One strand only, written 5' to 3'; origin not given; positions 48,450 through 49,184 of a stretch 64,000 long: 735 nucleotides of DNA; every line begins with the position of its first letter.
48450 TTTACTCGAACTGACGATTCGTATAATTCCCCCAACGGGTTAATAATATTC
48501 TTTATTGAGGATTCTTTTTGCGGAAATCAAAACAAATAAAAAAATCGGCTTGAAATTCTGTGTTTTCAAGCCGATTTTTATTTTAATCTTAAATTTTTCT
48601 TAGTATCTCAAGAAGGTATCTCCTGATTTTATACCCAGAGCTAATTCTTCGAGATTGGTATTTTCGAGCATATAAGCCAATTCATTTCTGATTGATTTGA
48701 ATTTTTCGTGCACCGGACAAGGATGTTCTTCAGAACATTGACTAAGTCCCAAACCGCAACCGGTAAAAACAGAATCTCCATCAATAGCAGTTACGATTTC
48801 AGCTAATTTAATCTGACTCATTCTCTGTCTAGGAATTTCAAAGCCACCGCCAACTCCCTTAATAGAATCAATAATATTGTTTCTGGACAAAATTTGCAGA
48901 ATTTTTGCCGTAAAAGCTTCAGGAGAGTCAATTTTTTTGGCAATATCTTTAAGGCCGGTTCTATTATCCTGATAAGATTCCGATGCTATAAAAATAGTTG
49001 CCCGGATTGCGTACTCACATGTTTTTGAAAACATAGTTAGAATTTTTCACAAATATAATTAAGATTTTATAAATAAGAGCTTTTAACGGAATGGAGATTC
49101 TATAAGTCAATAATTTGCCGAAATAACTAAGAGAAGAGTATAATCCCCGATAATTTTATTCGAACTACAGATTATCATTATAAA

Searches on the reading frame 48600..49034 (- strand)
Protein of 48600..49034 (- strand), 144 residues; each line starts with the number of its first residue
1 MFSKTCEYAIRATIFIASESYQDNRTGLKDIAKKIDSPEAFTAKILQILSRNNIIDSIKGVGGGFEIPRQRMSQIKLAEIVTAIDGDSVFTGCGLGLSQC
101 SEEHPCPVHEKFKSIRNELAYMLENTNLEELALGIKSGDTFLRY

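Call 6: search_protein_families(library=pfam, proteins=[window:48600-49034:-], max_evalue=0.01)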
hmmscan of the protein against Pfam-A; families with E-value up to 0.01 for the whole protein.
window:48600-49034:- (144 aa): 1 family
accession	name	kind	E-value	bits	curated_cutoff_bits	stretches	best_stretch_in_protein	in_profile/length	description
PF02082.26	Rrf2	-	3.6e-24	85.9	30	1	3-132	2-130/132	Iron-dependent Transcriptional regulator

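Call 7: search_protein_families(library=ncbifam, proteins=[window:48600-49034:-], max_evalue=0.01)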
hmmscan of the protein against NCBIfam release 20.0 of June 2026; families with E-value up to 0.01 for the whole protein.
window:48600-49034:- (144 aa): 7 families
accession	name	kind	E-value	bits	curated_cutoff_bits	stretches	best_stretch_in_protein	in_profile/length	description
TIGR00738.1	rrf2_super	superfamily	8e-25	87.2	73.3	1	1-132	2-131/132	Rrf2 family transcriptional regulator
TIGR02944.1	suf_reg_Xantho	equivalog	6e-18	65.5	110.65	1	3-130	5-129/130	SUF system Fe-S cluster assembly regulator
TIGR02010.1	IscR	equivalog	1.8e-15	57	207.55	1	6-131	7-129/135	Fe-S cluster assembly transcriptional regulator IscR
NF008110.0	PRK10857.1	equivalog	4.6e-10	39.5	275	1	6-132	7-130/164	Fe-S cluster assembly transcriptional regulator IscR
NF008886.0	PRK11920.1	equivalog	2.4e-09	37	193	1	3-110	4-109/153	iron-responsive transcriptional regulator RirA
NF047409.1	Cys_reg_CymR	equivalog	1.5e-08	34.8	195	1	8-132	9-124/139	cysteine metabolism transcriptional regulator CymR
NF008240.0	PRK11014.1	equivalog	1.5e-06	28.3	182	1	6-131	7-127/141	nitric oxide-sensing transcriptional repressor NsrR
